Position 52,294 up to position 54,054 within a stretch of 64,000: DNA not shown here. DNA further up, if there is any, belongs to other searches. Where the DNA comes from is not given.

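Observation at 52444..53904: Class-B (cobalamin) radical SAM enzyme embedded between the CLF and ACP genes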

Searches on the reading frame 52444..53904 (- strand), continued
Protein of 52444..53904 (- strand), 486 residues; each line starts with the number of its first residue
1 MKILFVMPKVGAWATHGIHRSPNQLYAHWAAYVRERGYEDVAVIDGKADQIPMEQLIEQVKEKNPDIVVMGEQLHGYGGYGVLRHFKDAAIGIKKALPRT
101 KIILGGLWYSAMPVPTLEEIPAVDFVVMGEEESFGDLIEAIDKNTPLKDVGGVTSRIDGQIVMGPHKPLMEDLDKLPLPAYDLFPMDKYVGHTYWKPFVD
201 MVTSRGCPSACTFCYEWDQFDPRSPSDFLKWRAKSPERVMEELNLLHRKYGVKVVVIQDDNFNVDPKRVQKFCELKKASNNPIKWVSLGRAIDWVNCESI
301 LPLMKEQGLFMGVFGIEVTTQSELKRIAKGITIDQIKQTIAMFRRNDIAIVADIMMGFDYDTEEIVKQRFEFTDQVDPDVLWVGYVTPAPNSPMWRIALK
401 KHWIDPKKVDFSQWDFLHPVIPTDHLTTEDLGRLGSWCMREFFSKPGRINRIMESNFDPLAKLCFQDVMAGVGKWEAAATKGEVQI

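Call 39: find_encoding_contigs(protein=P0127, flank=10000, max_places=3)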
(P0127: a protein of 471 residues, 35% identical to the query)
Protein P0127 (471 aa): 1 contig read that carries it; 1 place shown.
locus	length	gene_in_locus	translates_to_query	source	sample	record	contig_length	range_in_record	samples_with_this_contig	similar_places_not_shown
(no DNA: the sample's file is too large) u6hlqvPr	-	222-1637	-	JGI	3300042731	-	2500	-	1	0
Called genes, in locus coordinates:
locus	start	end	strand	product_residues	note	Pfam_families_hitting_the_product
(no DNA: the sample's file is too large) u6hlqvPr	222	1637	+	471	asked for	PF02310:B12-binding, PF04055:Radical_SAM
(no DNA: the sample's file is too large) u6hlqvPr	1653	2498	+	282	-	?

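Call 41: find_related_loci(query=A1, collection=metagenome_contigs, flank=10000)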
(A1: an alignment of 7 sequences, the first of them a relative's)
Query A1 (489 aa) in metagenome_contigs; peptide patterns used: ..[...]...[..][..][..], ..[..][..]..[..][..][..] (x = any residue, [..] = any of these).
599 stretches matched a pattern (row limit reached: there are more); 503 encode a relative of the query (tblastn E <= 1e-3); the best 80 are kept; 80 distinct loci.
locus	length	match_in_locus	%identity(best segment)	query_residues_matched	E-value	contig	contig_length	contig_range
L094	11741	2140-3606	100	1-489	0e+0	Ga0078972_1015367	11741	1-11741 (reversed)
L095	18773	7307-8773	75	1-489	0e+0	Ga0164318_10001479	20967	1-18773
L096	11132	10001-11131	98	1-377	0e+0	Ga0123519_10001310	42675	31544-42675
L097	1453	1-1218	73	84-489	0e+0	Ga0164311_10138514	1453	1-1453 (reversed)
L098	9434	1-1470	59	3-489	0e+0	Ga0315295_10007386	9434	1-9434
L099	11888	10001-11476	58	1-489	0e+0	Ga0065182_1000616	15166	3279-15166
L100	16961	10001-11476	58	1-489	0e+0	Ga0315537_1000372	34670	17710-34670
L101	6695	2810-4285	57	1-489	0e+0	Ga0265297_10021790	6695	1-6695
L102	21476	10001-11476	57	1-489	0e+0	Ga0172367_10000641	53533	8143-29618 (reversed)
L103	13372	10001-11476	57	1-489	0e+0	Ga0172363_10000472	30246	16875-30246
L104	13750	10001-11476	57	1-489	0e+0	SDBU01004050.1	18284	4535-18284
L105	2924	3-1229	58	84-489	2e-176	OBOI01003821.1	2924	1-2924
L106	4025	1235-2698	52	1-489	6e-173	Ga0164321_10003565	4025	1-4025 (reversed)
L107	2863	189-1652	50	1-489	1e-174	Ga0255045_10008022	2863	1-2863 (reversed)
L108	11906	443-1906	52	1-489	6e-163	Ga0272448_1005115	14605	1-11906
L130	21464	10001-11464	49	1-489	1e-151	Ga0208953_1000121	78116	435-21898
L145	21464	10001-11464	48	1-489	1e-147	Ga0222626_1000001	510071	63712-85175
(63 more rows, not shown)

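Call 49: search_protein_families(library=pfam, proteins=[L145:5417-6154:+, L145:6138-6941:+, L145:6951-7826:+, L145:7835-8398:+, L145:8573-9286:+, L145:9396-9965:+, L145:11474-12448:-, L145:12453-14138:-, L130:7689-8366:+, L130:9421-9990:+], max_evalue=0.001)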
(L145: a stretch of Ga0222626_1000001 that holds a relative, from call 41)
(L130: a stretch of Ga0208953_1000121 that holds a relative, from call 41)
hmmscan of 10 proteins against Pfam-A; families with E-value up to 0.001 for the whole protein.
L145:5417-6154:+ (245 aa): 1 family
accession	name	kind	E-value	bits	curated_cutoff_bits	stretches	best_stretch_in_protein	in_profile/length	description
PF04016.18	DUF364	-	1.6e-12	47.7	23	1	136-227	9-98/147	Putative heavy-metal chelation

L145:6138-6941:+ (267 aa): 1 family
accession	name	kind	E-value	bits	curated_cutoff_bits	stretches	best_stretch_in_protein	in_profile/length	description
PF01925.25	TauE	-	2.7e-39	135.7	32.6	1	9-260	1-236/237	Sulfite exporter TauE/SafE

L145:6951-7826:+ (291 aa): 1 family
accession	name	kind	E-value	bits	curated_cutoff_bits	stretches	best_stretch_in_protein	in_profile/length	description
PF01937.24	ARMT1-like_dom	-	7.6e-74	249.1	25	1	3-281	1-309/311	Damage-control phosphatase ARMT1-like domain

L145:7835-8398:+ (187 aa): 6 families
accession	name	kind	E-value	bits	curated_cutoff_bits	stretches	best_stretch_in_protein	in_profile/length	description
PF13304.12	AAA_21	-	2.5e-14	54.5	27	1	27-65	1-36/304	AAA domain, putative AbiEii toxin, Type IV TA system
PF02463.25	SMC_N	-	1.2e-10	41.6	40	1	17-46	16-46/220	RecF/RecN/SMC N terminal domain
PF13476.12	AAA_23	-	3.7e-10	41.2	27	1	18-69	12-64/201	AAA domain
PF13175.12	AAA_15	-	5.3e-08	33.3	32.1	1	20-74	18-55/374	AAA ATPase domain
PF13555.12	AAA_29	-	1.8e-05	24.9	27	1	16-46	13-43/61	P-loop containing region of AAA domain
PF00005.33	ABC_tran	-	4.2e-05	24.6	25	1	28-49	14-35/137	ABC transporter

L145:8573-9286:+ (237 aa): 3 families
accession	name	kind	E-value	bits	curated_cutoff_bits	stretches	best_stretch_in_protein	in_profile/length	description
PF00753.33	Lactamase_B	-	2.3e-07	31.4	22.7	1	48-84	37-73/196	Metallo-beta-lactamase superfamily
PF12706.13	Lactamase_B_2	-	2.1e-05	24.7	27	1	51-87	27-63/200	Beta-lactamase superfamily domain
PF16661.11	Lactamase_B_6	-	0.00042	20.2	27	0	29-147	8-124/193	Metallo-beta-lactamase superfamily domain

L145:9396-9965:+ (189 aa): 1 family
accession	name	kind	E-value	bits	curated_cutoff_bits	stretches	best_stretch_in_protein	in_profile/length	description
PF00440.29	TetR_N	-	3.5e-10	39.9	24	1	11-55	2-46/47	Bacterial regulatory proteins, tetR family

L145:11474-12448:- (324 aa): 0 families

L145:12453-14138:- (561 aa): 5 families
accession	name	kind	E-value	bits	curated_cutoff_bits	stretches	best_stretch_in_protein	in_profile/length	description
PF01434.24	Peptidase_M41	-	5.1e-37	128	29.9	1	361-545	3-191/191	Peptidase family M41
PF00004.35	AAA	-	5.8e-34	117.8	21.2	1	141-279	2-130/131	ATPase family associated with various cellular activities (AAA)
PF17862.7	AAA_lid_3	-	2e-07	30.9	27.2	1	308-346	7-45/45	AAA+ lid domain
PF07728.20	AAA_5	-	9.5e-05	22.9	22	0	140-266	2-135/139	AAA domain (dynein-related subfamily)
PF06068.19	TIP49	-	0.00018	21.3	23.8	1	100-174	20-89/347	TIP49 P-loop domain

L130:7689-8366:+ (225 aa): 10 families
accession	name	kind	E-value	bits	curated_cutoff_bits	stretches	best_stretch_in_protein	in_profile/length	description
PF13489.12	Methyltransf_23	-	1.5e-17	64.2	27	1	47-189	20-162/164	Methyltransferase domain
PF13649.12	Methyltransf_25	-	3.4e-17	63.4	27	1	53-146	1-97/97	Methyltransferase domain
PF08241.18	Methyltransf_11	-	5.8e-16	59.4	21.2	1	54-149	1-94/95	Methyltransferase domain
PF13847.12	Methyltransf_31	-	2.9e-13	50.2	27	1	48-154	2-113/145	Methyltransferase domain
PF08242.18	Methyltransf_12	-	3.9e-13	50.4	30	1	54-148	1-98/98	Methyltransferase domain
PF01209.24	Ubie_methyltran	-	1.3e-06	28.4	20.1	1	48-149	46-150/233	ubiE/COQ5 methyltransferase family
PF05175.20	MTS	-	1.1e-05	25.5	23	1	41-127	23-110/170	Methyltransferase small domain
PF03848.20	TehB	-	1.7e-05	24.8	20.4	1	42-154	23-137/193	Tellurite resistance protein TehB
PF00398.26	RrnaAD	-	8.3e-05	22.2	24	1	37-96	18-78/263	Ribosomal RNA adenine dimethylase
PF01135.25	PCMT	-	0.00062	20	20.3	1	15-105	31-132/210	Protein-L-isoaspartate(D-aspartate) O-methyltransferase (PCMT)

L130:9421-9990:+ (189 aa): 3 families
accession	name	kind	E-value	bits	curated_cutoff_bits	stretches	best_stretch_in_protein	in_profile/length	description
PF00440.29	TetR_N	-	4.1e-10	39.7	24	1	11-53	1-43/47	Bacterial regulatory proteins, tetR family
PF17932.6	TetR_C_24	-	5.3e-05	23.9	26.4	1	110-159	38-87/114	Tetracyclin repressor-like, C-terminal domain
PF17935.6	TetR_C_27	-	0.00033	21.2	26.1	1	118-167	43-92/106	Tetracyclin repressor-like, C-terminal domain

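Call 54: predict_structure(alignment_id=A3)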
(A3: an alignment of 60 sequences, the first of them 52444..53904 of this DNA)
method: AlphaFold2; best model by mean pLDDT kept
length: 486 residues; sequences in the alignment: 60
mean_pLDDT: 92.8   pTM: 0.92
mean pLDDT of the five models: 92.8, 92.5, 92.0, 91.8, 91.3
residues with pLDDT >= 90: 389; 70-90: 86; 50-70: 11; < 50: 0
segments of 3 or more residues with pLDDT < 50: none
pLDDT, mean of each block of 10 residues (from residue 1): 97 88 96 98 97 98 98 71 93 98 94 94 96 97 97 96 94 97 97 95 87 74 80 96 98 94 94 98 95 95 98 82 74 91 96 93 94 92 91 92 91 91 97 96 91 94 94 94 88
secondary structure, 60 per line:
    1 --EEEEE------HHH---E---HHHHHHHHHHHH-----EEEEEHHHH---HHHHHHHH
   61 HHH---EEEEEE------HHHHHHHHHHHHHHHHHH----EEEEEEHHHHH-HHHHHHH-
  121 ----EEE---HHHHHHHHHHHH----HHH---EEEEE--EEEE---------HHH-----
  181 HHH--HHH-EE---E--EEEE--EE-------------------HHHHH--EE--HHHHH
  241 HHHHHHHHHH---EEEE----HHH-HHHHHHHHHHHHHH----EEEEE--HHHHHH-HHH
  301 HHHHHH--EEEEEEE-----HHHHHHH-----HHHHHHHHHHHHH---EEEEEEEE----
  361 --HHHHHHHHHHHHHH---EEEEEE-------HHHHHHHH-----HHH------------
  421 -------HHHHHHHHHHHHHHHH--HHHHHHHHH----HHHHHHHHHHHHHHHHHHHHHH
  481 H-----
elements in order: E3-7 H24-35 E41-45 H46-49 H53-63 E67-72 H79-96 E101-106 H107-111 H113-119 E125-127 H131-142 E153-157 E160-163 E198-201 H225-229 H236-250 E254-257 H266-279 E284-288 H291-296 H298-306 E309-315 H321-327 H333-345 E349-356 H363-376 E380-385 H393-400 H428-443 H446-454 H459-481

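Call 57: fold_search(model_id=the predicted structure, library=pdb)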
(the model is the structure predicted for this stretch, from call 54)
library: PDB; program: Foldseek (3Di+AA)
matches with E <= 10: 1813; with E <= 0.001: 122
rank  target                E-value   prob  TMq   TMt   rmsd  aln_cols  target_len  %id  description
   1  6fd2_A                5.8e-24  1.00  0.70  0.75   6.5       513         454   19  Radical SAM 1,2-diol dehydratase AprD4 in complex with its substrate paromamine (released 2018-01-17)
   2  6fd2_B                3.0e-23  1.00  0.71  0.76   5.9       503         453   19  Radical SAM 1,2-diol dehydratase AprD4 in complex with its substrate paromamine (released 2018-01-17)
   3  6wte_A                3.3e-21  1.00  0.65  0.56   6.6       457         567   15  Structure of radical S-adenosylmethionine methyltransferase, TsrM, from Kitasatospora setae with cobalamin and [4Fe-4S (released 2020-12-23)
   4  7kdy_A                3.7e-21  1.00  0.67  0.51   6.3       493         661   17  Crystal structure of Streptomyces tokunonesis TokK with hydroxycobalamin, 5'-deoxyadenosine, methionine, and (2R)-pant (released 2022-01-12)
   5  9ccb                  4.2e-21  1.00  0.63  0.73   6.4       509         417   17  X-ray crystal structure of methyl-coenzyme M reductase glutamine methylase (MgmA) from Methanothermobacter marburgensis  (released 2025-01-01)
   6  6wte_B                4.7e-21  1.00  0.64  0.59   6.7       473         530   15  Structure of radical S-adenosylmethionine methyltransferase, TsrM, from Kitasatospora setae with cobalamin and [4Fe-4S (released 2020-12-23)
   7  7kdy_B                2.0e-20  1.00  0.70  0.53   5.3       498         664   16  Crystal structure of Streptomyces tokunonesis TokK with hydroxycobalamin, 5'-deoxyadenosine, methionine, and (2R)-pant (released 2022-01-12)
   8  6wtf_B                4.4e-20  1.00  0.68  0.62   7.6       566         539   13  Structure of radical S-adenosylmethionine methyltransferase, TsrM, from Kitasatospora setae with tryptophan substrate  (released 2020-12-23)
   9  7kdx_B                4.7e-20  1.00  0.70  0.52   5.4       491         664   17  Crystal structure of Streptomyces tokunonesis TokK with hydroxycobalamin, 5'-deoxyadenosine, and methionine (released 2022-01-12)
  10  7kdx_A                6.6e-20  1.00  0.69  0.52   5.4       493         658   16  Crystal structure of Streptomyces tokunonesis TokK with hydroxycobalamin, 5'-deoxyadenosine, and methionine (released 2022-01-12)
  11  6wtf_A                9.4e-20  1.00  0.66  0.60   4.3       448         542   14  Structure of radical S-adenosylmethionine methyltransferase, TsrM, from Kitasatospora setae with tryptophan substrate  (released 2020-12-23)
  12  9n1d                  1.5e-19  1.00  0.68  0.54   6.7       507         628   16  Crystal structure of CysS from Corallococcus sp. CA054B with 5'-deoxyadenosine and methionine bound (released 2026-01-28)
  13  5ul4                  2.7e-19  1.00  0.69  0.48   6.7       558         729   16  Structure of Cobalamin-dependent S-adenosylmethionine radical enzyme OxsB with aqua-cobalamin and S-adenosylmethionine b (released 2017-04-19)
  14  9n1c                  2.9e-19  1.00  0.64  0.51   8.4       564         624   14  Crystal structure of CysS from Corallococcus sp. CA054B with 5'-deoxyadenosine, methionine, and pantetheinylated 3-ethox (released 2026-01-28)
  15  9n1b                  3.1e-19  1.00  0.70  0.56   6.5       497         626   15  Crystal structure of CysS from Corallococcus sp. CA054B with 5'-deoxyadenosine, methionine, and pantetheinylated 3-metho (released 2026-01-28)
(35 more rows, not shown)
